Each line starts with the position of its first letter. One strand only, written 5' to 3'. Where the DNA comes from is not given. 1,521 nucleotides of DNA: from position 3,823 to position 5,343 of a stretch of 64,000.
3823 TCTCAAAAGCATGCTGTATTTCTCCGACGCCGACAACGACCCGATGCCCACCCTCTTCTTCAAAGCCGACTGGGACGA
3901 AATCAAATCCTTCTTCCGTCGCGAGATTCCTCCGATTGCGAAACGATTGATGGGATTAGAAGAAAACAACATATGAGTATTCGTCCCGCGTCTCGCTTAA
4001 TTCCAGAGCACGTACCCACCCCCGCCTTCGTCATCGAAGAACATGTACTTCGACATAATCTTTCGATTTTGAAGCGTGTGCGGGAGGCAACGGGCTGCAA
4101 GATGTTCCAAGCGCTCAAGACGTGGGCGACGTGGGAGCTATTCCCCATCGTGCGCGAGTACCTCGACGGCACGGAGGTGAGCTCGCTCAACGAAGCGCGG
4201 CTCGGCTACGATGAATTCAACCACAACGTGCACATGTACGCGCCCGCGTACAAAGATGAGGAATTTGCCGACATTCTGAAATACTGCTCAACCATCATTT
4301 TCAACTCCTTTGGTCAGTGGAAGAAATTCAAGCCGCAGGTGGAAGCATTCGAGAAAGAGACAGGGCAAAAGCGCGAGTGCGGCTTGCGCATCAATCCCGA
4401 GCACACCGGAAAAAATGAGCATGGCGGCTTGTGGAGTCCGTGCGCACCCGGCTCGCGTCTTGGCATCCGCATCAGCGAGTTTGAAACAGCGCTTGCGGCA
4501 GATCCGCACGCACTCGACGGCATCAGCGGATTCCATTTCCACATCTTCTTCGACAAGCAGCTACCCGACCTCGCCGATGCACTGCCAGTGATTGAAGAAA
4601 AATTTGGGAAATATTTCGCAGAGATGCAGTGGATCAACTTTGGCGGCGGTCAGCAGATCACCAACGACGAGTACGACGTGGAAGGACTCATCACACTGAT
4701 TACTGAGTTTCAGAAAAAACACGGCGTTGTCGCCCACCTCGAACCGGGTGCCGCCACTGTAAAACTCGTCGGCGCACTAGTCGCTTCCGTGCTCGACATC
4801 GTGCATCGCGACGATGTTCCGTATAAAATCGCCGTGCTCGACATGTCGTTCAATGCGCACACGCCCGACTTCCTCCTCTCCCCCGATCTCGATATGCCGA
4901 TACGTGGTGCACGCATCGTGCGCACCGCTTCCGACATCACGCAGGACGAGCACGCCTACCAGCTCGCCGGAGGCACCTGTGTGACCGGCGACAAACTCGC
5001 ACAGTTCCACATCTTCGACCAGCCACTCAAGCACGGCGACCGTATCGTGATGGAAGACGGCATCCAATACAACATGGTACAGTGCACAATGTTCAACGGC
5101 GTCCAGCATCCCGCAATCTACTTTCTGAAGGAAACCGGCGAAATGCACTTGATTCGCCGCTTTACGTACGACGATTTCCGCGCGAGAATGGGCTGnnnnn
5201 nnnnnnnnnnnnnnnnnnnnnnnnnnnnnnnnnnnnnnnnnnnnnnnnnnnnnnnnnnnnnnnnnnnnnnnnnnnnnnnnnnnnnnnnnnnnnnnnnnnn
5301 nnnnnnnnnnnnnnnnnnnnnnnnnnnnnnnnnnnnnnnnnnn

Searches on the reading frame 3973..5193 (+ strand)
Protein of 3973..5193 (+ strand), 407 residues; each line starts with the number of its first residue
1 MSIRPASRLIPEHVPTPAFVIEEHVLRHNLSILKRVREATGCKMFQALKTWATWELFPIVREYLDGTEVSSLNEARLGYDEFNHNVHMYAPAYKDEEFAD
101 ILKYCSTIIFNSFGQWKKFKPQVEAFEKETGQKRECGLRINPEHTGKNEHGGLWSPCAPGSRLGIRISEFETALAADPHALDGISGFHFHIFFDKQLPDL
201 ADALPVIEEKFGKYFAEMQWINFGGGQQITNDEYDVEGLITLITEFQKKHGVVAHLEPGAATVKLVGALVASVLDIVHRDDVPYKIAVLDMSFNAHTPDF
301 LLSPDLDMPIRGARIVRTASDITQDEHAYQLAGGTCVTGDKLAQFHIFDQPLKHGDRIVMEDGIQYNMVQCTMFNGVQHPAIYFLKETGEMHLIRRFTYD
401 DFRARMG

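Call 3: search_protein_families(library=pfam, proteins=[window:3973-5193:+], max_evalue=0.1)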
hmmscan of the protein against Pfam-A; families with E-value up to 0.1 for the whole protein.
window:3973-5193:+ (407 aa): 1 family
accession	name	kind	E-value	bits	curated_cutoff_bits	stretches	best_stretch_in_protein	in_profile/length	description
PF00278.28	Orn_DAP_Arg_deC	-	1.5e-06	28.8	23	1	266-362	7-93/95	Pyridoxal-dependent decarboxylase, C-terminal sheet domain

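Call 4: search_protein_families(library=ncbifam, proteins=[window:3973-5193:+], max_evalue=0.1)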
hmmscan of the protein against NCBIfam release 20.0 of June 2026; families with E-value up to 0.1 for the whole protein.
window:3973-5193:+ (407 aa): 5 families
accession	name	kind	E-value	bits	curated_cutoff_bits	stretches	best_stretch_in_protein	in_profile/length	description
TIGR01047.1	nspC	equivalog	9.3e-121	402.8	409.05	1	14-405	1-379/380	carboxynorspermidine decarboxylase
TIGR01048.1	lysA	equivalog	4.7e-15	55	297.9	1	11-401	20-411/417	diaminopimelate decarboxylase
NF006515.0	PRK08961.1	equivalog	2.6e-08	32.3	802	1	15-379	502-853/861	bifunctional aspartate kinase/diaminopimelate decarboxylase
NF052544.1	OrLyDeCDokD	equivalog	0.00082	18.1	700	1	319-401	365-454/461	ornithine/lysine decarboxylase DokD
TIGR03099.1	dCO2ase_PEP1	hypoth_equivalog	0.00097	18.3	478.45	1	11-229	20-237/398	pyridoxal-dependent decarboxylase, exosortase A system-associated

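Call 11: find_related_loci(query=window:3973-5193:+, collection=genome_contigs, flank=6000)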
Query window:3973-5193:+ (407 aa) in genome_contigs; peptide patterns used: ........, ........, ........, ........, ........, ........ (x = any residue, [..] = any of these).
61 stretches matched a pattern; 23 encode a relative of the query (tblastn E <= 1e-3); 22 distinct loci.
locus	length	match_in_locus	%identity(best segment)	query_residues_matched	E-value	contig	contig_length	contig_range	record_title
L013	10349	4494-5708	74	1-407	0e+0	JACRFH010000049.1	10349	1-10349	MAG: Candidatus Kaiserbacteria bacterium isolate NC_groundwater_1720_Pr3_B-0.1um_51_29 SR-2_scaffold_141_3334168, whole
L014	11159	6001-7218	71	1-407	0e+0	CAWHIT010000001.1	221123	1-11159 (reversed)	MAG: uncultured Alphaproteobacteria bacterium isolate MFD01689.bin.2.24 genome assembly, contig: contig_10153, whole gen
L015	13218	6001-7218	70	1-407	0e+0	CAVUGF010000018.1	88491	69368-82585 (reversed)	MAG: uncultured Alphaproteobacteria bacterium isolate MFD02416.bin.2.4 genome assembly, contig: contig_4555, whole genom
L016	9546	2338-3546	69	4-407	0e+0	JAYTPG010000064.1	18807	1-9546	MAG: Candidatus Kaiserbacteria bacterium isolate GFS_4339 GFS_4339_63, whole genome shotgun sequence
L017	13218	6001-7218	70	1-407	0e+0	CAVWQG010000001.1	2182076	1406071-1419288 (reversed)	MAG: uncultured Alphaproteobacteria bacterium isolate MFD09495.bin.1.3 genome assembly, contig: contig_1257, whole genom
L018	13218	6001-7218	69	1-407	0e+0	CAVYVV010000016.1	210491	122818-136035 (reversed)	MAG: uncultured Alphaproteobacteria bacterium isolate MFD01476.bin.2.118 genome assembly, contig: contig_5642, whole gen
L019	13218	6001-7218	69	1-407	0e+0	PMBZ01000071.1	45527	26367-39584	MAG: Hyphomicrobiales bacterium isolate fen_921 73.20120700_E3M.239_contig_297025, whole genome shotgun sequence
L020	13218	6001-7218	71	1-407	0e+0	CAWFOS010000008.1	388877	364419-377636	MAG: uncultured Alphaproteobacteria bacterium isolate MFD01689.bin.2.42 genome assembly, contig: contig_10656, whole gen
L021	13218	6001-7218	69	1-407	0e+0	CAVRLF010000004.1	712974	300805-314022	MAG: uncultured Alphaproteobacteria bacterium isolate MFD01476.bin.1.149 genome assembly, contig: contig_3633, whole gen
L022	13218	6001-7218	69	1-407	0e+0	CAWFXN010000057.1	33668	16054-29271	MAG: uncultured Alphaproteobacteria bacterium isolate MFD06714.bin.3.18 genome assembly, contig: contig_89180, whole gen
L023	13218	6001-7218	69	1-407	0e+0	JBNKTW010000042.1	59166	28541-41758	MAG: Rhodomicrobiaceae bacterium isolate A2.bin.14.orig k141_1052834, whole genome shotgun sequence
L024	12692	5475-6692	68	1-407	0e+0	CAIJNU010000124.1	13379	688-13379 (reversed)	uncultured Candidatus Peregrinibacteria bacterium isolate AlinenLipids_bin-9222 genome assembly, contig: bin-9222:124/12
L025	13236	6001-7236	69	1-407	0e+0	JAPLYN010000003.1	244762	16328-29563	MAG: Candidatus Peregrinibacteria bacterium isolate LacPavin_0818_WC45_MAG_38_18 LacPavin_0818_WC45_scaffold_417427, who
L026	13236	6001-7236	69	1-407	0e+0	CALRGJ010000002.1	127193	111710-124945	MAG: Candidatus Peribacteria bacterium isolate ZH-bin-154 genome assembly, contig: ZH-15May19-c110, whole genome shotgun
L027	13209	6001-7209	67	4-407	0e+0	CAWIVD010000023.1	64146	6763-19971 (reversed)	MAG: uncultured Alphaproteobacteria bacterium isolate MFD01689.bin.1.60 genome assembly, contig: contig_37013, whole gen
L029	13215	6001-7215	62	1-407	6e-178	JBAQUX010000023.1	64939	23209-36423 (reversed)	MAG: Minisyncoccia bacterium isolate MFD03283_ilm_asm_bin10 k127_14102, whole genome shotgun sequence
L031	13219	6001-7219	68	1-407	3e-168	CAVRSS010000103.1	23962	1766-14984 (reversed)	MAG: uncultured Alphaproteobacteria bacterium isolate MFD01188.bin.2.127 genome assembly, contig: contig_46936, whole ge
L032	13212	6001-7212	62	1-407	7e-172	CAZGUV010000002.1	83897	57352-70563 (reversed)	MAG TPA_asm: uncultured Candidatus Saccharibacteria bacterium isolate SRP257259_co1_62 genome assembly, contig: NODE_246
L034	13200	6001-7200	68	1-407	0e+0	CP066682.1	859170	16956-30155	MAG: Candidatus Kaiserbacteria bacterium isolate NC_groundwater_79_Ag_B-0.1um_58_26 chromosome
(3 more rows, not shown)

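Call 17: find_related_loci(query=window:3973-5193:+, collection=metagenome_contigs, flank=5000)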
Query window:3973-5193:+ (407 aa) in metagenome_contigs; peptide patterns used: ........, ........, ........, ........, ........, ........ (x = any residue, [..] = any of these).
68 stretches matched a pattern; 9 encode a relative of the query (tblastn E <= 1e-3); 9 distinct loci.
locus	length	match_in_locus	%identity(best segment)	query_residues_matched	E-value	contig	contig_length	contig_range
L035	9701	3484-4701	72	1-407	0e+0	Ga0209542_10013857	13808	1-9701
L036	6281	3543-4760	72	1-407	0e+0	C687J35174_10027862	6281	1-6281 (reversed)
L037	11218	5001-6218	69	1-407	0e+0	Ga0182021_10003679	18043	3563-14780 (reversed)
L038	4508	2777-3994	68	1-407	0e+0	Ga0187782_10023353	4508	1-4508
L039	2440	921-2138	68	1-407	0e+0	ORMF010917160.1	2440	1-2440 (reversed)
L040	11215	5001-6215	68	1-407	0e+0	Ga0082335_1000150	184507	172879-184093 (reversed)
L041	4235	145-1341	68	7-407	0e+0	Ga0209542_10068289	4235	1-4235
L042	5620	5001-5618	72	4-209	2e-101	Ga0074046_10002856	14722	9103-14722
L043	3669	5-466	67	252-407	3e-65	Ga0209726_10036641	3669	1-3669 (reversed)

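Call 23: search_protein_families(library=pfam, proteins=[L013:3944-4462:-, L013:5695-6402:+, L035:2663-3484:+, L031:4365-5918:+], max_evalue=0.01)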
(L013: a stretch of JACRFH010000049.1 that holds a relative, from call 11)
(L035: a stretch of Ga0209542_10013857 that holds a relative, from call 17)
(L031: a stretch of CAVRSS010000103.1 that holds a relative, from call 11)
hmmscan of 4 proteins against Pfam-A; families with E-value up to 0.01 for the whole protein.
L013:3944-4462:- (172 aa): 1 family
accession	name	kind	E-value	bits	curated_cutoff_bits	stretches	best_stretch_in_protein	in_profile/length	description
PF10706.15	Aminoglyc_resit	-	0.0008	20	21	1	18-139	2-124/149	Aminoglycoside-2''-adenylyltransferase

L013:5695-6402:+ (236 aa): 3 families
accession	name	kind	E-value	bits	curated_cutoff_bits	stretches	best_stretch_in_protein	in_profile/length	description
PF13489.12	Methyltransf_23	-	0.00021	21.5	27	1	43-171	13-118/164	Methyltransferase domain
PF08242.18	Methyltransf_12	-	0.0055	17.9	30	1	58-167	2-98/98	Methyltransferase domain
PF01209.24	Ubie_methyltran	-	0.0076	16.1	20.1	0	48-171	43-153/233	ubiE/COQ5 methyltransferase family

L035:2663-3484:+ (274 aa): 0 families

L031:4365-5918:+ (518 aa): 1 family
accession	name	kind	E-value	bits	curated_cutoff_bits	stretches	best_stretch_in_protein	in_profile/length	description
PF01609.27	DDE_Tnp_1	-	4.7e-06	26.9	23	1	323-409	139-190/200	Transposase DDE domain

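Call 70: find_homologous_proteins(query=window:3973-5193:+, max_evalue=1e-100)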
Query window:3973-5193:+ (407 aa): 120 proteins with E <= 1e-100 among 8000 candidates.
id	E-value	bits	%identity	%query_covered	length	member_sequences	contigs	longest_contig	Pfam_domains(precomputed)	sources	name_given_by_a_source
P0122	1.3e-282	955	100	100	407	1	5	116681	PF00278.29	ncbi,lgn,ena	-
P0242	5.0e-206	703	73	100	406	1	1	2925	PF00278.29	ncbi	-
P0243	1.5e-205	701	73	100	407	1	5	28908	PF00278.29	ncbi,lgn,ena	-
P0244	1.1e-204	698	76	95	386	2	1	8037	PF00278.29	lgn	-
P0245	1.9e-204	698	72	100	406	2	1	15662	PF00278.29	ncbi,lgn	-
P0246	1.6e-203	695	71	100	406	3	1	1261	PF00278.29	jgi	jgi:carboxynorspermidine decarboxylase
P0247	3.4e-203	693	73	100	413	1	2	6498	PF00278.29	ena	-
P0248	7.2e-203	692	71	100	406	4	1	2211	-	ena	-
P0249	2.7e-202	690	73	99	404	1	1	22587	-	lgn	-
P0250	3.9e-200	683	72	100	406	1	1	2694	PF00278.29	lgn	-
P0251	3.5e-198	677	71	100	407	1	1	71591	PF00278.29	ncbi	-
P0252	4.6e-198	677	71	100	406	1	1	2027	PF00278.29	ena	-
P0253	7.8e-198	676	69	99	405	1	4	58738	PF00278.29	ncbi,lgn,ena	-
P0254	8.3e-198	676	71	100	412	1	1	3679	PF00278.29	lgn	-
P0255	1.5e-197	675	71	99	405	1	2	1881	PF00278.29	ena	-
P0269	1.3e-191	655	77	89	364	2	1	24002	PF00278.29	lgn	-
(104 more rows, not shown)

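Call 71: find_encoding_contigs(protein=P0269, flank=6000, max_places=3)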
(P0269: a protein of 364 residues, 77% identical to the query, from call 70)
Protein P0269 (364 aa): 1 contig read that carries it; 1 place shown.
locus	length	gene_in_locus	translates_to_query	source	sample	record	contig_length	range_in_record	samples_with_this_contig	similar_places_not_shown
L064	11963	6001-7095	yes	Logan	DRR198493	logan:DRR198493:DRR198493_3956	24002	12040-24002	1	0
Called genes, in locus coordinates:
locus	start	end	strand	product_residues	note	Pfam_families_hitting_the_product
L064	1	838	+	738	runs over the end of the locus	PF17854:FtsK_alpha, PF01580:FtsK_SpoIIIE, PF09397:FtsK_gamma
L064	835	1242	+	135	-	PF09136:Glucodextran_B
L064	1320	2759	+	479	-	PF02784:Orn_Arg_deC_N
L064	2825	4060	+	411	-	PF03435:Sacchrp_dh_NADP, PF16653:Sacchrp_dh_C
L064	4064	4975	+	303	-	PF00892:EamA (weak)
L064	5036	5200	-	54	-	-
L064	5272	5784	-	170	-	-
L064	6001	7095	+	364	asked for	PF00278:Orn_DAP_Arg_deC (weak)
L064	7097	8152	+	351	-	PF00491:Arginase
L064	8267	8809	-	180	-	PF00281:Ribosomal_L5, PF00673:Ribosomal_L5_C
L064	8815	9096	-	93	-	PF17136:ribosomal_L24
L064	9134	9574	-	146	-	PF00238:Ribosomal_L14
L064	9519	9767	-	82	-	PF00366:Ribosomal_S17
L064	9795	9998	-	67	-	PF00831:Ribosomal_L29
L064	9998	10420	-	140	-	PF00252:Ribosomal_L16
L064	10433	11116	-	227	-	PF07650:KH_2, PF00189:Ribosomal_S3_C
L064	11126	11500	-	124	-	PF00237:Ribosomal_L22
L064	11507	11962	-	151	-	?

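Call 73: search_protein_families(library=pfam, proteins=[L064:5272-5784:-, L064:5036-5200:-, L064:4064-4975:+], max_evalue=0.05)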
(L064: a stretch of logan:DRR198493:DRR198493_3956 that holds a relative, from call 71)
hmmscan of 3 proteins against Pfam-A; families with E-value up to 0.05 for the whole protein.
L064:5272-5784:- (170 aa): 0 families

L064:5036-5200:- (54 aa): 1 family
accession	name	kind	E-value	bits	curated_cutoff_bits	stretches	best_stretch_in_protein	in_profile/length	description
PF17785.7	PUA_3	-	0.034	14.4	22.6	0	13-28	39-54/64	PUA-like domain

L064:4064-4975:+ (303 aa): 1 family
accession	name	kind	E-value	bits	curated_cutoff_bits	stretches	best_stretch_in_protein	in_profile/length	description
PF00892.27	EamA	-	9.5e-06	26.4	28.2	1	2-135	3-134/135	EamA-like transporter family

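Call 80: search_protein_families(library=pfam, proteins=[P0432, P0450, P0373, P0495, P0384, P0393, P0428, P0467], max_evalue=0.001)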
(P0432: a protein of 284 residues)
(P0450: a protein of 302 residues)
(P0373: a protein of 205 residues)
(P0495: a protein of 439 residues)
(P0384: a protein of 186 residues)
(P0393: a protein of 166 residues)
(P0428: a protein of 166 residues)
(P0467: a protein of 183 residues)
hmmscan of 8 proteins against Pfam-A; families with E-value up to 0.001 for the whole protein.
P0432 (284 aa): 2 families
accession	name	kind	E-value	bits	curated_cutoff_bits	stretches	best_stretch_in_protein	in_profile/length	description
PF21956.1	DUF6922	-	1.3e-17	63.4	27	1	4-54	2-52/52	Family of unknown function (DUF6922)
PF08843.17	AbiEii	-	2.3e-15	57.6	22.5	2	101-146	14-63/238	Nucleotidyl transferase AbiEii toxin, Type IV TA system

P0450 (302 aa): 2 families
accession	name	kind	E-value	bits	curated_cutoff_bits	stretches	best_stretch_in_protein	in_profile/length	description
PF21956.1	DUF6922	-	2.2e-18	65.9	27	1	16-66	2-52/52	Family of unknown function (DUF6922)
PF08843.17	AbiEii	-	3.1e-11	44.1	22.5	1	114-247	13-186/238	Nucleotidyl transferase AbiEii toxin, Type IV TA system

P0373 (205 aa): 1 family
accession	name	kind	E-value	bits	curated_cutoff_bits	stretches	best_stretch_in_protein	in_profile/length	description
PF21956.1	DUF6922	-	4.8e-15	55.2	27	1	3-54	1-52/52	Family of unknown function (DUF6922)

P0495 (439 aa): 2 families
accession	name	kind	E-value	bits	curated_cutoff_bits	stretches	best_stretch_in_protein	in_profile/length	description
PF21956.1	DUF6922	-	4.5e-16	58.5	27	1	371-420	3-52/52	Family of unknown function (DUF6922)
PF09952.14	AbiEi_2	-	1e-08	36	21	1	231-346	33-141/143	Transcriptional regulator, AbiEi antitoxin, Type IV TA system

P0384 (186 aa): 1 family
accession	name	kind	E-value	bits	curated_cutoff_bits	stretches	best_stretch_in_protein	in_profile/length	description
PF21956.1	DUF6922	-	5.3e-19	67.9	27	2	110-158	4-52/52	Family of unknown function (DUF6922)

P0393 (166 aa): 1 family
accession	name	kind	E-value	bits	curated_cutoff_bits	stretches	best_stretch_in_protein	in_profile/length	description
PF21956.1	DUF6922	-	8.5e-16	57.6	27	1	6-49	2-45/52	Family of unknown function (DUF6922)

P0428 (166 aa): 1 family
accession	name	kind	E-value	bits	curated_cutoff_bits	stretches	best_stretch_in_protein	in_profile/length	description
PF21956.1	DUF6922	-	2.2e-14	53.1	27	1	97-145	4-52/52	Family of unknown function (DUF6922)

P0467 (183 aa): 2 families
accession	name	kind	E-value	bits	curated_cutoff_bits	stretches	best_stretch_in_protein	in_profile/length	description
PF21956.1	DUF6922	-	2.5e-15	56.1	27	1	90-141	1-52/52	Family of unknown function (DUF6922)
PF08279.18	HTH_11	-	0.00085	19.6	25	0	13-70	1-54/55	HTH domain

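Call 81: search_protein_families(library=pfam, proteins=[P0444, P0461, P0481, P0424, P0425, P0402, P0391, P0487, P0427, P0385], max_evalue=0.1)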
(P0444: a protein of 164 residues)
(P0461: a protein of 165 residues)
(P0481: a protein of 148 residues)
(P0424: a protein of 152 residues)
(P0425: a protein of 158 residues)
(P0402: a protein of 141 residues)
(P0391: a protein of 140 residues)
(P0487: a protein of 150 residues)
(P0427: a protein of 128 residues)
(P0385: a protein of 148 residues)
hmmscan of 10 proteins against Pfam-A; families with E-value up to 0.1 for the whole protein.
P0444 (164 aa): 9 families
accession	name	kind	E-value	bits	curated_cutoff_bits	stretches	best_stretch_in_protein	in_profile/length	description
PF12728.13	HTH_17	-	4e-12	46.7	27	1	7-53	2-47/51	Helix-turn-helix domain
PF21956.1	DUF6922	-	8.1e-10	38.5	27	1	90-137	4-51/52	Family of unknown function (DUF6922)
PF00376.29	MerR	-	0.0012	19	28.2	1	9-36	2-30/38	MerR family regulatory protein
PF13384.12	HTH_23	-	0.0032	17.7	24.6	1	8-29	19-40/50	Homeodomain-like domain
PF08281.18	Sigma70_r4_2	-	0.0032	17.5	25.7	1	8-31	28-51/54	Sigma-70, region 4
PF06056.18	Terminase_5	-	0.023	15.1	20.3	1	8-28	15-35/58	Putative ATPase subunit of terminase (gpP-like)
PF15943.11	YdaS_toxin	-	0.024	14.9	30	0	11-36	13-39/65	Bacterial toxin YdaS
PF01325.25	Fe_dep_repress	-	0.063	13.9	26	0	3-23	19-39/60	Iron dependent repressor, N-terminal DNA binding domain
PF01527.26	HTH_Tnp_1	-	0.063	13.9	24.1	0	10-30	27-47/75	Transposase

P0461 (165 aa): 1 family
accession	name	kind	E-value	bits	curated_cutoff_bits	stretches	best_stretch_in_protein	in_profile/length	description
PF21956.1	DUF6922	-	2.4e-14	53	27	1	74-112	3-41/52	Family of unknown function (DUF6922)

P0481 (148 aa): 9 families
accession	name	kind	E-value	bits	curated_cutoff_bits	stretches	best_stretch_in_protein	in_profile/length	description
PF21956.1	DUF6922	-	1.6e-13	50.3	27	1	74-121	4-51/52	Family of unknown function (DUF6922)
PF12728.13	HTH_17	-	1.9e-12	47.7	27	1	13-60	1-47/51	Helix-turn-helix domain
PF13384.12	HTH_23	-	3.9e-05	23.8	24.6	1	14-35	18-39/50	Homeodomain-like domain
PF00376.29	MerR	-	8.9e-05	22.7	28.2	1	15-41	1-27/38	MerR family regulatory protein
PF13551.12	HTH_29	-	0.0027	18.2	28.1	1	14-35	13-34/64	Winged helix-turn helix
PF13411.12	MerR_1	-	0.0093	16.5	21.6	1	14-50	1-37/69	MerR HTH family regulatory protein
PF01710.22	HTH_Tnp_IS630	-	0.03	14.8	21.3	1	18-58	23-63/119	Transposase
PF13518.12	HTH_28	-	0.058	13.9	25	0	17-35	16-34/52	Helix-turn-helix domain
PF08281.18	Sigma70_r4_2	-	0.065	13.3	25.7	0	14-38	27-51/54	Sigma-70, region 4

P0424 (152 aa): 8 families
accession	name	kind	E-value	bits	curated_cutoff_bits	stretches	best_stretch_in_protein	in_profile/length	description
PF21956.1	DUF6922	-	5.7e-18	64.6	27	1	79-126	5-52/52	Family of unknown function (DUF6922)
PF12728.13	HTH_17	-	2.7e-12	47.2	27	1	12-58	1-46/51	Helix-turn-helix domain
PF00376.29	MerR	-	2e-05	24.7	28.2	1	16-44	3-31/38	MerR family regulatory protein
PF13384.12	HTH_23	-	0.00051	20.2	24.6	1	13-35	18-40/50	Homeodomain-like domain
PF13518.12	HTH_28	-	0.0049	17.4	25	1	14-34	14-34/52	Helix-turn-helix domain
PF21531.3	Rv2175c_wHTH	-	0.012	16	27.1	1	8-52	11-54/57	DNA-binding protein Rv2175c, wHTH domain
PF13411.12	MerR_1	-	0.019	15.5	21.6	1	14-47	2-34/69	MerR HTH family regulatory protein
PF13551.12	HTH_29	-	0.048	14.2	28.1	0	12-34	12-34/64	Winged helix-turn helix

P0425 (158 aa): 2 families
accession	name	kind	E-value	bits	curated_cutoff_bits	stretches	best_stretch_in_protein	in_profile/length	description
PF21956.1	DUF6922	-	1.7e-14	53.5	27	1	68-118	1-51/52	Family of unknown function (DUF6922)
PF21432.3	56B_RHH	-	0.081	13.3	27.2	0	15-39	4-28/32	56B-like, Ribbon-helix-helix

P0402 (141 aa): 14 families
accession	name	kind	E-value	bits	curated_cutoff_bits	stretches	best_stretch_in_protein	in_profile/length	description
PF21956.1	DUF6922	-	1.2e-13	50.7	27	1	71-119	4-52/52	Family of unknown function (DUF6922)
PF12728.13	HTH_17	-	1.1e-12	48.4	27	1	5-51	1-46/51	Helix-turn-helix domain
PF00376.29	MerR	-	9.1e-07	29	28.2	1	7-36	1-31/38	MerR family regulatory protein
PF13384.12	HTH_23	-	1.9e-05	24.8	24.6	1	6-27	18-39/50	Homeodomain-like domain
PF01527.26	HTH_Tnp_1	-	0.00019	22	24.1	1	9-30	27-48/75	Transposase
PF13551.12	HTH_29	-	0.00059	20.3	28.1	1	1-26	8-33/64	Winged helix-turn helix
PF13411.12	MerR_1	-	0.0086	16.6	21.6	1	7-39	2-33/69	MerR HTH family regulatory protein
PF02073.20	Peptidase_M29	-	0.0098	15.2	27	1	69-141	102-175/406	Thermophilic metalloprotease (M29)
PF13338.12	AbiEi_4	-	0.01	16.3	25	1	4-31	12-38/49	Transcriptional regulator, AbiEi antitoxin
PF08281.18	Sigma70_r4_2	-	0.01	15.9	25.7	1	6-30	27-51/54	Sigma-70, region 4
PF13518.12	HTH_28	-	0.012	16.2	25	0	9-27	16-34/52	Helix-turn-helix domain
PF15943.11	YdaS_toxin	-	0.017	15.3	30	1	10-35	13-39/65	Bacterial toxin YdaS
PF21531.3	Rv2175c_wHTH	-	0.022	15.2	27.1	1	5-44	15-53/57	DNA-binding protein Rv2175c, wHTH domain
PF01381.28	HTH_3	-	0.056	13.9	23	1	6-39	10-43/55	Helix-turn-helix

P0391 (140 aa): 2 families
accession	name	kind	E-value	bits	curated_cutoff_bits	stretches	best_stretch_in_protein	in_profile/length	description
PF21956.1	DUF6922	-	1.1e-19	70.1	27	1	48-98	2-52/52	Family of unknown function (DUF6922)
PF00806.25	PUF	-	0.042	14.1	26.3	1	65-87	10-32/35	Pumilio-family RNA binding repeat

P0487 (150 aa): 1 family
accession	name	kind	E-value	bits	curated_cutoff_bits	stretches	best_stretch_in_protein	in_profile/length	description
PF21956.1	DUF6922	-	1.6e-15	56.7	27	1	64-113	3-52/52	Family of unknown function (DUF6922)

P0427 (128 aa): 1 family
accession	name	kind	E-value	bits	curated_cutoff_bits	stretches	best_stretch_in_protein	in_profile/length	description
PF21956.1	DUF6922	-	1.6e-16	59.9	27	1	57-103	5-51/52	Family of unknown function (DUF6922)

P0385 (148 aa): 1 family
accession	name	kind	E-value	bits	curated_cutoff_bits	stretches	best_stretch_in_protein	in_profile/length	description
PF21956.1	DUF6922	-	2.1e-14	53.2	27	1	85-129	1-45/52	Family of unknown function (DUF6922)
